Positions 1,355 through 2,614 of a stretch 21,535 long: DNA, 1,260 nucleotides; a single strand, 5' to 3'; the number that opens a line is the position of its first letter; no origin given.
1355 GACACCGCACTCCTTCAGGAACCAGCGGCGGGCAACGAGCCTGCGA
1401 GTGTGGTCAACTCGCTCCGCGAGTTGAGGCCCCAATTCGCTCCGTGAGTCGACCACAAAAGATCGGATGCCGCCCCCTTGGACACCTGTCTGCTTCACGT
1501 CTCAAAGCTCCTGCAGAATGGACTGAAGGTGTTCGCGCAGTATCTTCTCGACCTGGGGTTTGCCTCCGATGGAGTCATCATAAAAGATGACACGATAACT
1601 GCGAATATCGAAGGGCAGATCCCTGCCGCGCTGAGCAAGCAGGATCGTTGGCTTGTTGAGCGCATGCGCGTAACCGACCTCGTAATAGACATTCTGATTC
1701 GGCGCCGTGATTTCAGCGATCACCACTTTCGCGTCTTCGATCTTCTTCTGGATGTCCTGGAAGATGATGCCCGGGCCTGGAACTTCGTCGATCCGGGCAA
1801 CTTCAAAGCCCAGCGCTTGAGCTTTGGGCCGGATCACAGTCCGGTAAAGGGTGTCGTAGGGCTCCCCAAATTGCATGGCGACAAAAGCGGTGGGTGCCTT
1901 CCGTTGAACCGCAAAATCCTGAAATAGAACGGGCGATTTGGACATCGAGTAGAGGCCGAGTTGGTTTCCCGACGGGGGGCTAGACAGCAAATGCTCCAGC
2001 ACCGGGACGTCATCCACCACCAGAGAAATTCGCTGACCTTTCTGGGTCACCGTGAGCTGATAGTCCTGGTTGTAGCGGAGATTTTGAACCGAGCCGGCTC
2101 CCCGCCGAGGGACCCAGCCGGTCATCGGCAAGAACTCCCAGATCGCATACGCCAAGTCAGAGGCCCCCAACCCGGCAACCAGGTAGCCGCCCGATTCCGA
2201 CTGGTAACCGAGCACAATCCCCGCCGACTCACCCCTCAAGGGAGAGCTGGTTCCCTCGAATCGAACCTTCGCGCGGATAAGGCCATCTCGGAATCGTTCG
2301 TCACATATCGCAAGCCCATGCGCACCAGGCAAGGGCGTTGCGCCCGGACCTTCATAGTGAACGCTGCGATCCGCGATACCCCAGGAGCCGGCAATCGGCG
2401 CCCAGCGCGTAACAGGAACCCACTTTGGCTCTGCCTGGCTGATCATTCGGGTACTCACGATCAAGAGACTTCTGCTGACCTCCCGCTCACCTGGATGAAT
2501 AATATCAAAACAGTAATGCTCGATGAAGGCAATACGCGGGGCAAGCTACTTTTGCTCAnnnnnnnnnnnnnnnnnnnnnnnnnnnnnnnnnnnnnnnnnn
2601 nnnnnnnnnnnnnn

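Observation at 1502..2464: Cytoplasmic DUF1080-like / NDT-like (TIR-fold) fusion gene wedged into a conserved PSD–DUF1501 pair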

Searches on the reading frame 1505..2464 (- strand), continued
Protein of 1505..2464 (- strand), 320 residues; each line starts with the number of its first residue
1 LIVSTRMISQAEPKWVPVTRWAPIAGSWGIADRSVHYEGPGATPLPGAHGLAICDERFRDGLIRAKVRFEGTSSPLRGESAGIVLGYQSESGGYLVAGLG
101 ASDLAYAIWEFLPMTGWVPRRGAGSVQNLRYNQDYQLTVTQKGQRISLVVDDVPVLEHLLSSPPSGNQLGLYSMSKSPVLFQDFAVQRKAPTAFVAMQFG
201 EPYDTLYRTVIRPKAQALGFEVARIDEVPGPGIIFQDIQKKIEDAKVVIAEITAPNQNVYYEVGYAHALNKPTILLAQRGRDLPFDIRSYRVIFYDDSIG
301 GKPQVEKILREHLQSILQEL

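Call 61: search_protein_families(library=phrogs, proteins=[L165:812-2005:-, L165:3007-6300:+, L165:6313-6828:+, L165:6831-7910:+, L165:9113-9448:-, L166:1689-2294:+, L166:3526-3945:-, L166:3965-5314:+, L166:6410-7609:+, L166:8401-9984:+], max_evalue=0.00001)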
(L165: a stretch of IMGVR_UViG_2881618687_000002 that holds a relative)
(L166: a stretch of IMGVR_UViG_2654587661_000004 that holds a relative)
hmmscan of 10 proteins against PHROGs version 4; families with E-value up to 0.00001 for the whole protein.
L165:812-2005:- (398 aa): 0 families

L165:3007-6300:+ (1098 aa): 26 families (the best 25 are shown)
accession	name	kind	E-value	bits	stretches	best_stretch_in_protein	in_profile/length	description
phrog_28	-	tail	3.5e-73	248.8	1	9-1098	102-773/1228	tail length tape measure protein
phrog_5690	-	unknown function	2.6e-65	222.6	1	752-1097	539-902/907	-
phrog_1272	-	tail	1.6e-27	96.7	3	908-981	1435-1509/1606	tail length tape measure protein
phrog_58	-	tail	4.7e-24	85.9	1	32-1023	191-1022/1544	tail length tape measure protein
phrog_17114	-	unknown function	9.1e-20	72.1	1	782-918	39-164/388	-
phrog_1686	-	tail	1.2e-19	70.7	1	876-996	1014-1136/1224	tail length tape measure protein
phrog_5493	-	tail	1.6e-18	67.5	1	878-1002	912-1035/1102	tail length tape measure protein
phrog_10546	-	unknown function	2.1e-16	61.7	1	13-188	2-177/186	-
phrog_1204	-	tail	5.1e-16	58.7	1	601-1022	1127-1404/1483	tail protein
phrog_4200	-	tail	3.8e-14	53.1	1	766-873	190-280/732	tail length tape measure protein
phrog_5448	-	tail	5.6e-13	47.7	1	851-997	1877-2013/3103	tail length tape measure protein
phrog_305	-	tail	7.5e-13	49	1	641-1037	538-769/1001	tail length tape measure protein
phrog_8462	-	tail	5.6e-12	46.2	1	752-1008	264-543/672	tail length tape measure protein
phrog_13339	-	tail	6e-12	44.6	1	908-999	1268-1359/2156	tail length tape measure protein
phrog_5218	-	unknown function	1.2e-11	44.6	1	908-1019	1341-1453/1599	-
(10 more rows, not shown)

L165:6313-6828:+ (172 aa): 5 families
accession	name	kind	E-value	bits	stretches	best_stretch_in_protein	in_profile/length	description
phrog_76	-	tail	4.2e-51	175.2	1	1-141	29-169/272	tail protein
phrog_4094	-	unknown function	2.3e-12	48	1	7-119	158-270/281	-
phrog_29415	-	unknown function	8.7e-12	45.9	1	1-56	1-56/64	-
phrog_788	-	tail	1.6e-07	32.4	1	1-121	1-120/297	tail protein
phrog_27169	-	unknown function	3.5e-06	28.4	1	82-139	1-58/78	-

L165:6831-7910:+ (360 aa): 4 families
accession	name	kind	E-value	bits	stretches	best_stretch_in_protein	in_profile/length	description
phrog_52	-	tail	6.7e-145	485.6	1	17-353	191-524/677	tail protein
phrog_12925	-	tail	7e-53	180.7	2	255-342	131-217/227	tail protein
phrog_4456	-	unknown function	1.3e-32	113.2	1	17-128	16-126/126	-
phrog_28740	-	unknown function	1.7e-15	57.7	1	20-81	6-67/68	-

L165:9113-9448:- (112 aa): 1 family
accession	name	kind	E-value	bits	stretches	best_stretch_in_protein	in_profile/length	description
phrog_22422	-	unknown function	4e-62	208.3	1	1-111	1-111/112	-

L166:1689-2294:+ (202 aa): 0 families

L166:3526-3945:- (140 aa): 1 family
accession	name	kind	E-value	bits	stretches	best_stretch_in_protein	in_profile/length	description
phrog_585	-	unknown function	3.3e-19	70.5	1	1-138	1-125/128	-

L166:3965-5314:+ (450 aa): 3 families
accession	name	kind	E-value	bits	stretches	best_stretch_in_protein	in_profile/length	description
phrog_617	-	head and packaging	4.3e-70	238.3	1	53-449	208-624/626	major head protein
phrog_10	-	head and packaging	1.2e-49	170.9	1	51-447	268-634/752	major head protein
phrog_2263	-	head and packaging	1.3e-09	38.5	1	61-400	186-498/551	major head protein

L166:6410-7609:+ (400 aa): 6 families
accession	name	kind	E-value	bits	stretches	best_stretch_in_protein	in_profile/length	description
phrog_12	-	head and packaging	4.6e-111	373.8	1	51-391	87-421/646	portal protein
phrog_2662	-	head and packaging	2.5e-77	262.1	1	54-397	64-418/717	portal protein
phrog_5929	-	head and packaging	3.9e-54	184.3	1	206-389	5-186/228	portal protein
phrog_2271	-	head and packaging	1.8e-26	93.1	1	55-392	50-390/859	portal protein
phrog_11323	-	unknown function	3e-19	70.4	1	299-392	4-98/130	-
phrog_21454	-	unknown function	8.4e-15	55.8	1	223-393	2-168/320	-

L166:8401-9984:+ (528 aa): 8 families
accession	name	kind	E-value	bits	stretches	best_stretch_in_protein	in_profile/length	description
phrog_9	-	head and packaging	1.1e-181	607.6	1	20-520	178-672/812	terminase large subunit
phrog_2699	-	head and packaging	6.5e-96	321.9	1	225-518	3-300/315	terminase large subunit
phrog_4914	-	head and packaging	4.8e-33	115.5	1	16-176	44-212/213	terminase large subunit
phrog_7331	-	head and packaging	1.7e-27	96.2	1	421-511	2-92/113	terminase large subunit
phrog_10517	-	head and packaging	3.8e-22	79.9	1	15-127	70-179/207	terminase large subunit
phrog_37124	-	unknown function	1.4e-16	61.6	1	332-447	1-130/143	-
phrog_2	-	head and packaging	2.6e-11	44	1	60-446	262-549/807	terminase large subunit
phrog_7622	-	head and packaging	4.2e-09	37.3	1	62-185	65-191/224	terminase large subunit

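Call 69: fold_search(model_id=the predicted structure, library=viral)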
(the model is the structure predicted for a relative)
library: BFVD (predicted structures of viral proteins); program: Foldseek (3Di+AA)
matches with E <= 10: 1721; with E <= 0.001: 410
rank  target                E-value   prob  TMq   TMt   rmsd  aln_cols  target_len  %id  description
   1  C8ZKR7                3.8e-10  1.00  0.41  0.20  15.8       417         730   10  SGNH hydrolase-type esterase domain-containing protein [Pseudomonas phage LIT1]
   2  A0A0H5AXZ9            3.8e-10  1.00  0.36  0.13  15.7       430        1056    8  Putative SGNH hydrolase-type esterase domain protein [Pseudomonas phage KPP21]
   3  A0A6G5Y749            9.3e-09  1.00  0.34  0.14  12.7       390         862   11  (no name in the UniProt tables at hand)
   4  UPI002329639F         1.3e-08  1.00  0.45  0.66   5.0       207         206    9  (no name look-up for this kind of identifier)
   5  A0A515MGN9            1.3e-08  1.00  0.35  0.19  16.2       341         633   12  (no name in the UniProt tables at hand)
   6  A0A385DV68            2.2e-08  1.00  0.38  0.17  16.7       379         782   11  Tail hyaluronidase/tail fiber [Bacteroides phage crAss001]
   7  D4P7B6                2.8e-08  1.00  0.41  0.25   5.2       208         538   14  Tail fiber protein [Rhodococcus phage ReqiPepy6]
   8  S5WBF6                3.1e-08  1.00  0.41  0.15  12.9       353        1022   12  PA14 domain-containing protein [Pseudomonas phage PaBG]
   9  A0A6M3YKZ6            4.6e-08  1.00  0.42  0.16   3.8       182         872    9  (no name in the UniProt tables at hand)
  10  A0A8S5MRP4            5.5e-08  1.00  0.37  0.38   2.9       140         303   26  CMP/hydroxymethyl CMP hydrolase [Siphoviridae sp. ctD6g5]
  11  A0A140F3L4            1.0e-07  1.00  0.39  0.26   6.4       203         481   12  Uncharacterized protein [Pyrobaculum filamentous virus 1]
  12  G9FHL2                1.1e-07  1.00  0.39  0.16   9.4       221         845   14  Putative tail protein [Rhodococcus phage RGL3]
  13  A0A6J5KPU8            1.4e-07  1.00  0.37  0.26   9.5       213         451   10  Uncharacterized protein [uncultured Caudovirales phage]
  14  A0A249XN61            1.7e-07  1.00  0.39  0.24   5.0       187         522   13  Minor tail protein [Arthrobacter phage GurgleFerb]
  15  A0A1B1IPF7            1.9e-07  1.00  0.42  0.19  12.0       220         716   15  (no name in the UniProt tables at hand)
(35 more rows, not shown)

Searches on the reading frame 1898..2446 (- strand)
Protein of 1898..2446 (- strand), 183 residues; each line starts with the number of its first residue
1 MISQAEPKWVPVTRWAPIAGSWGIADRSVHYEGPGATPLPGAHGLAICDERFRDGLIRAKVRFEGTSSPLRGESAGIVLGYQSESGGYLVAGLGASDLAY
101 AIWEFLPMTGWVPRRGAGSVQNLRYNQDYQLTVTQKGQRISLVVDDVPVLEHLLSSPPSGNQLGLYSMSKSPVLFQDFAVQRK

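Call 83: find_homologous_proteins(query=window:1898-2446:-, max_evalue=0.001)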
Query seq(183 aa) (183 aa): 78 proteins with E <= 0.001 among 334 candidates.
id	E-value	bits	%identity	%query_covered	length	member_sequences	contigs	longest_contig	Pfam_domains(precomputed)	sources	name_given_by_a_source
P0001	3.0e-118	410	100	100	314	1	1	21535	PF05014.22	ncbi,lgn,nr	ncbi:MAG: hypothetical protein HYS12_16195 [Planctomycetes bacterium]|nr:hypothetical protein [Planc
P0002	8.2e-91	321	79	100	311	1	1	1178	PF05014.22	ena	-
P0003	1.2e-84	301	71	100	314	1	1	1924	PF05014.22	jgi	jgi:hypothetical protein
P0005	5.6e-83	295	73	100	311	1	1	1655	-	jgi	jgi:hypothetical protein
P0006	1.3e-82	294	70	100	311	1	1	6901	-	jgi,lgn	jgi:hypothetical protein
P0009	2.4e-81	290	73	100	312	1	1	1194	PF05014.22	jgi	jgi:hypothetical protein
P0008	8.6e-81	288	70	100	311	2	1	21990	PF05014.22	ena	-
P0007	1.6e-80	287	67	100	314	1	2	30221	PF05014.22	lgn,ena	-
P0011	5.5e-80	285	69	100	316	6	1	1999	-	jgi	jgi:hypothetical protein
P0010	7.9e-80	285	71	99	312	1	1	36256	PF05014.22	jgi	jgi:hypothetical protein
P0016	4.0e-79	283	72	100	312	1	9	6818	PF05014.22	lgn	-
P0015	1.8e-78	280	72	100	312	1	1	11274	PF05014.22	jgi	jgi:hypothetical protein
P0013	2.0e-77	277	70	100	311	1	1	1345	PF05014.22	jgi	-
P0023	3.6e-77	276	72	100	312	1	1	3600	PF05014.22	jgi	jgi:hypothetical protein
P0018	8.8e-76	272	69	100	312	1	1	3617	-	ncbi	-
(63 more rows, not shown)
